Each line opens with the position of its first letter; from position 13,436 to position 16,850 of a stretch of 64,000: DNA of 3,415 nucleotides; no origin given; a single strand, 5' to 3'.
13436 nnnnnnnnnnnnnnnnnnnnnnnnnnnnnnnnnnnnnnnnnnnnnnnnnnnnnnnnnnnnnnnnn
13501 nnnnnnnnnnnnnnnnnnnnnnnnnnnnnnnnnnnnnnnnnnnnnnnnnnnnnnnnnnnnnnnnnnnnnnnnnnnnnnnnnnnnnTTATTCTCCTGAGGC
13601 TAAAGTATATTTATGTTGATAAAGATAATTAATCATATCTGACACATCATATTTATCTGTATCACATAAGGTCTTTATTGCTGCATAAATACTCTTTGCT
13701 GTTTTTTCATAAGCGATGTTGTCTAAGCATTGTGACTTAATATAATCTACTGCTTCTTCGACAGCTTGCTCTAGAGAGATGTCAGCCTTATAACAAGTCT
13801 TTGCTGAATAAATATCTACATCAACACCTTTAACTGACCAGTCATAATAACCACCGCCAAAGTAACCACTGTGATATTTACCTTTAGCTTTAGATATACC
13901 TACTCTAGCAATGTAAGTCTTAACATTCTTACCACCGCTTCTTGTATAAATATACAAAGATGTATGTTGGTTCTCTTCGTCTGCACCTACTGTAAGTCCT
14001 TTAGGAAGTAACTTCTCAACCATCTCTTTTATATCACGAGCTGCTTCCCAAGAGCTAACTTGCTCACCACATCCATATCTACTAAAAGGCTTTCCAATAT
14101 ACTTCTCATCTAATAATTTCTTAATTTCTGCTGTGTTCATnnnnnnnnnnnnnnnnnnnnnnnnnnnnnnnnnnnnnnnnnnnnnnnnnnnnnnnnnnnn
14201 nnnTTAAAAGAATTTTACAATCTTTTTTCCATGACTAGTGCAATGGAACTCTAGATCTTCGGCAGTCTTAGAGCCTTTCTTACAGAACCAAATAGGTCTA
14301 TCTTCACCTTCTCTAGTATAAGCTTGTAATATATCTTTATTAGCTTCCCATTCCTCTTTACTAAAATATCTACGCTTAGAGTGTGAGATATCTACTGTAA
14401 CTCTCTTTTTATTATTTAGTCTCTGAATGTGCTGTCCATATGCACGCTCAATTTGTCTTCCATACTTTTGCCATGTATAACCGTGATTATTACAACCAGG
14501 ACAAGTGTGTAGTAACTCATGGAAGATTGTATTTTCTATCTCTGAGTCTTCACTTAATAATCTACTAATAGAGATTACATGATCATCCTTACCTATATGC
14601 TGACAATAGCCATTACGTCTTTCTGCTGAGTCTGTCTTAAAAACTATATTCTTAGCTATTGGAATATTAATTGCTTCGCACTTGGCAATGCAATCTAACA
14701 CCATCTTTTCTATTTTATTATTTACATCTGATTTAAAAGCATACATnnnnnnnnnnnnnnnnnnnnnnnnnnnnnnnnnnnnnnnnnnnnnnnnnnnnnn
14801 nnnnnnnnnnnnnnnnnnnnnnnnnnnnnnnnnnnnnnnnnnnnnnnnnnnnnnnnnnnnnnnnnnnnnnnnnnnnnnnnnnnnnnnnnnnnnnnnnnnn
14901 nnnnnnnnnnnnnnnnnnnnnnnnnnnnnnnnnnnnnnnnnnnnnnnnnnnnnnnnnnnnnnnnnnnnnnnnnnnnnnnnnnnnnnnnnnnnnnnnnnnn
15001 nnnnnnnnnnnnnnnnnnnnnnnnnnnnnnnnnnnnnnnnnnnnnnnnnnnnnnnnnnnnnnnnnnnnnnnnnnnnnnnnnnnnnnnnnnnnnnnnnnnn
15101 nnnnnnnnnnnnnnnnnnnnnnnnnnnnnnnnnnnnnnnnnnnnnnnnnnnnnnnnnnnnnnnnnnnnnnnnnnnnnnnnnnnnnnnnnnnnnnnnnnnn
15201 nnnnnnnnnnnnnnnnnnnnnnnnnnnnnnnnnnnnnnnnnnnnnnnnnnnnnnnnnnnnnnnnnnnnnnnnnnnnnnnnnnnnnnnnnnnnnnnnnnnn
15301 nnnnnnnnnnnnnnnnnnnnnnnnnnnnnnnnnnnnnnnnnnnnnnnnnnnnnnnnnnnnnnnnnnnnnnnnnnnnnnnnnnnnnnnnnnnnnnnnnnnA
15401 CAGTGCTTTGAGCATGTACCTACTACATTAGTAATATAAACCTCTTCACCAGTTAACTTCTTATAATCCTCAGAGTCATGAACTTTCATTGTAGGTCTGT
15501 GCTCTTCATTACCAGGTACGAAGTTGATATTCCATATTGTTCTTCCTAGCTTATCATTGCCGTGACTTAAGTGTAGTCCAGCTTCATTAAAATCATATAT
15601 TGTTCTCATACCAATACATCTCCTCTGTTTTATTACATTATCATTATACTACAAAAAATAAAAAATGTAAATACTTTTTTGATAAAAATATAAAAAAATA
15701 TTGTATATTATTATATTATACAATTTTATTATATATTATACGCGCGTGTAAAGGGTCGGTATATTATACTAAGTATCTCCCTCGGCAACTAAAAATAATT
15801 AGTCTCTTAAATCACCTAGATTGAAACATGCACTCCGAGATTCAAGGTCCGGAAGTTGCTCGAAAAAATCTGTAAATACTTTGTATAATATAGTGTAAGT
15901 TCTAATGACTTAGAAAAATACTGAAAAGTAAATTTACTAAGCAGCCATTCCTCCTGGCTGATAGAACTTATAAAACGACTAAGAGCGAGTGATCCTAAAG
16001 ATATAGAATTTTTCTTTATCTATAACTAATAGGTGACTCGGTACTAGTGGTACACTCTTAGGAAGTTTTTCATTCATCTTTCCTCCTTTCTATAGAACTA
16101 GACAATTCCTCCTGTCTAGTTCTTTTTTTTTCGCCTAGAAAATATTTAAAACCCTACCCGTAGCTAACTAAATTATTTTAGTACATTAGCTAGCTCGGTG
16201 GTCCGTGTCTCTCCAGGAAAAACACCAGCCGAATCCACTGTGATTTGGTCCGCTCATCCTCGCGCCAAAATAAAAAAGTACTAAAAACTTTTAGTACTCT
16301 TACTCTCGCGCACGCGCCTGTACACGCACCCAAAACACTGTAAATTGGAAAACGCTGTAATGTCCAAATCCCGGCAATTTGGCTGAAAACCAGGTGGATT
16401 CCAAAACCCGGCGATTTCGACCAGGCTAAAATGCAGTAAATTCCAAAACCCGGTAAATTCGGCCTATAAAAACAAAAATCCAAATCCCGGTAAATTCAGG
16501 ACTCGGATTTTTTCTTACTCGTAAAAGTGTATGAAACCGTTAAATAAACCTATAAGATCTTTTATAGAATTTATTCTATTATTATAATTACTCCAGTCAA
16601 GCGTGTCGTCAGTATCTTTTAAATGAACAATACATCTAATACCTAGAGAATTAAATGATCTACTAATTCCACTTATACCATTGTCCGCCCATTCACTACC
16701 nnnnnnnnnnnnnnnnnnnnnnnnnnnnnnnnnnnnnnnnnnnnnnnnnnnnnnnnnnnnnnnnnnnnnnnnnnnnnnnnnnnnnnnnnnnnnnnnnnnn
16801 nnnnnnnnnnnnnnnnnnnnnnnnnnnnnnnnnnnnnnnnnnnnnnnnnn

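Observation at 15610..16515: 0.9-kb non-coding hub with four iterons, a palindrome family, a GC-rich patch and a bracketed plus-strand transcript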

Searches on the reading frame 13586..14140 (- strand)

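Call 12: search_protein_families(library=pfam, proteins=[window:13586-14140:-], max_evalue=0.01)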
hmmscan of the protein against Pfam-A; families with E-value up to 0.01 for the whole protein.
window:13586-14140:- (184 aa): 1 family
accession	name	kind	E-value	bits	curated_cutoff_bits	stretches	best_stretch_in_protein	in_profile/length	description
PF14620.12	YPEB_PepSY1-2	-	0.0036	17.9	31.7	0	112-147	106-141/195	YpeB sporulation, PepSY1 and PepSY2 domains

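Call 13: search_protein_families(library=phrogs, proteins=[window:13586-14140:-], max_evalue=0.001)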
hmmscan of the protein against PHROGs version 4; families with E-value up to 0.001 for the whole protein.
window:13586-14140:- (184 aa): 0 families

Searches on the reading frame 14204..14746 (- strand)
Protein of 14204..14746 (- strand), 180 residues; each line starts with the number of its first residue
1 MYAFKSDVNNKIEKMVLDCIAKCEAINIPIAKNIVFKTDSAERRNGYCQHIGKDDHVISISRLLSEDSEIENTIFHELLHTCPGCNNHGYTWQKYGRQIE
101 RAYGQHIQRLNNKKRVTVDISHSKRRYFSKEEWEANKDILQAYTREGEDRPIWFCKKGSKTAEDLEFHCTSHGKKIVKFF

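Call 12: search_protein_families(library=pfam, proteins=[window:14204-14746:-], max_evalue=0.01)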
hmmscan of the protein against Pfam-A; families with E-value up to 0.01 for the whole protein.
window:14204-14746:- (180 aa): 2 families
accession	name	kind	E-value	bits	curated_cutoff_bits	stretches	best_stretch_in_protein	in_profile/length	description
PF10263.15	SprT-like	-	2.8e-06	27.6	25.6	1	40-108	28-100/108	SprT-like family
PF10026.15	DUF2268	-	0.0097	15.9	23.6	0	9-82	2-77/195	Predicted Zn-dependent protease (DUF2268)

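Call 13: search_protein_families(library=phrogs, proteins=[window:14204-14746:-], max_evalue=0.001)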
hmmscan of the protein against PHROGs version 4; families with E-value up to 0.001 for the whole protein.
window:14204-14746:- (180 aa): 1 family
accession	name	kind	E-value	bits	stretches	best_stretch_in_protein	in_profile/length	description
phrog_1006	-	unknown function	3.1e-06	28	1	34-99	31-97/155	-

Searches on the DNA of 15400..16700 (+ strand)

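Call 5: search_rna_families(source=window, start=15400, end=16700, threshold=evalue, max_evalue=10, show_alignments=3)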
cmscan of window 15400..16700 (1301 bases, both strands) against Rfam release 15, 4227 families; matches with E-value up to 10: 3.
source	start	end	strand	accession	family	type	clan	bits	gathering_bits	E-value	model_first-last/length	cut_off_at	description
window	15468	15513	-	RF01144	sR17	Gene; snRNA; snoRNA; CD-box;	-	13.5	36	3.5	1-55/55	no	Small nucleolar RNA sR17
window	16474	16553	-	RF01472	rli40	Gene; sRNA;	-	12.3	100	3.1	1-263/263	no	Listeria sRNA rli40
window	16395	16509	+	RF01822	RsaJ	Gene; sRNA;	-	11.3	100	9.3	1-287/287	no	RNA Staph. aureus A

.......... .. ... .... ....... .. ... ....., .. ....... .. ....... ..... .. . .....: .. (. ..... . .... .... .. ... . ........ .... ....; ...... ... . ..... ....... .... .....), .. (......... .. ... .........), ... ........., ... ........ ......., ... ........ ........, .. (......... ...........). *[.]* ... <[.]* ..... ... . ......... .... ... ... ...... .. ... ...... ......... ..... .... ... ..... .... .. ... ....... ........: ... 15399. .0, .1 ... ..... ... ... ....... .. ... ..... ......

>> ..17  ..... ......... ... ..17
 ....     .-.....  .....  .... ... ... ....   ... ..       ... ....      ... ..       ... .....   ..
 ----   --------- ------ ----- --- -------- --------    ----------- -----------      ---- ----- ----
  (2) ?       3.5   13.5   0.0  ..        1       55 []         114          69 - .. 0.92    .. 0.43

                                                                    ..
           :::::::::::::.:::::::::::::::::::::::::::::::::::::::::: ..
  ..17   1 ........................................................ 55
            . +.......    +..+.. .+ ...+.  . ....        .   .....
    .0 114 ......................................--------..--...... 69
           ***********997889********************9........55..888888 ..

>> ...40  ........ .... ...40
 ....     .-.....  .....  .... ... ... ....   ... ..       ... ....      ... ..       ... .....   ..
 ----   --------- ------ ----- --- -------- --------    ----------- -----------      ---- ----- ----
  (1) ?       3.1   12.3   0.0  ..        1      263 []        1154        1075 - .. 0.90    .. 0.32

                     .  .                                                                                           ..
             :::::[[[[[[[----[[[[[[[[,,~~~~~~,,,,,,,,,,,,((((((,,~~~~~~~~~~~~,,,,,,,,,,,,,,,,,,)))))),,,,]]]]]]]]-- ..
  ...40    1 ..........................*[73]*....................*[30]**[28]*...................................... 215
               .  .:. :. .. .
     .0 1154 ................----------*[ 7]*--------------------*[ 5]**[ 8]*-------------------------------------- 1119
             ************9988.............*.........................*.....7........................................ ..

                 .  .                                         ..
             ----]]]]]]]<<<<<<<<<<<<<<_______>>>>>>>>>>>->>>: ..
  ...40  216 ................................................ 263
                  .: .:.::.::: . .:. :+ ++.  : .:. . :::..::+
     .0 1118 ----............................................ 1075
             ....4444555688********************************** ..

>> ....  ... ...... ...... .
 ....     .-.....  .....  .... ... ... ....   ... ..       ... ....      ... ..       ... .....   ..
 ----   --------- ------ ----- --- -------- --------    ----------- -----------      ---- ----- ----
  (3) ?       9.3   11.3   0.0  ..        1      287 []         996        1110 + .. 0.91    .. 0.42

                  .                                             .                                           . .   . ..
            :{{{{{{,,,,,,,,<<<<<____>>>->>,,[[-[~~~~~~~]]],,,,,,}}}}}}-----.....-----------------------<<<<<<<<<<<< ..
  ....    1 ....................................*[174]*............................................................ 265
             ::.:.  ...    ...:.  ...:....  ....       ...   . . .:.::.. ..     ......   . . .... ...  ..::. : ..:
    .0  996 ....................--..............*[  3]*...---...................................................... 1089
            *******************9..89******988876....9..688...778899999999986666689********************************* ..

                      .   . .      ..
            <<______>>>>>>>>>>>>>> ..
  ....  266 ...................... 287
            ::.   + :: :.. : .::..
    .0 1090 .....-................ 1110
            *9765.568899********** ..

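Call 8: search_dna_similar(query=window:15400-16700:+, collection=phages, mode=distant, max_rows=30)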
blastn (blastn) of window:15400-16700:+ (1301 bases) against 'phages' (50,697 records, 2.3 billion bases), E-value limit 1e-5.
No match.

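Call 91: search_dna_similar(query=window:15610-16514:+, collection=plasmids, mode=distant, max_evalue=0.01)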
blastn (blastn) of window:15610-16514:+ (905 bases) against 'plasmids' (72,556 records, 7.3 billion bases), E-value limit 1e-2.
Records with a match: 5; places in all: 5; records where one place covers at least 80% of the query: 0.
Best place of each record, by identity: 60-80% 5.
By first word of the organism name: Bacillus 5.
By predicted mobility (MOB-suite, as given by PLSDB): mobilizable 4; non-mobilizable 1.
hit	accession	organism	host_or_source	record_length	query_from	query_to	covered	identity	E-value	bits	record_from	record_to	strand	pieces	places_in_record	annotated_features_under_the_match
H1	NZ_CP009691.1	Bacillus mycoides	soil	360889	28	108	9%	75.3%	6e-3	50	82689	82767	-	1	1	none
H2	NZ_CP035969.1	Bacillus mycoides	cell culture,soil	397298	28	108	9%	75.3%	6e-3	50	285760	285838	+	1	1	none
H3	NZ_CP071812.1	Bacillus mycoides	cell culture,soil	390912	28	108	9%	75.3%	6e-3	50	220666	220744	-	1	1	none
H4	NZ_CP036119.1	Bacillus mycoides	cell culture,soil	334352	28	108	9%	75.3%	6e-3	50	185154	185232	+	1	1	none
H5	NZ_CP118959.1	Bacillus mycoides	Soil,Type strain bacterial culture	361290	28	108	9%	75.3%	6e-3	50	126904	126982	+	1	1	none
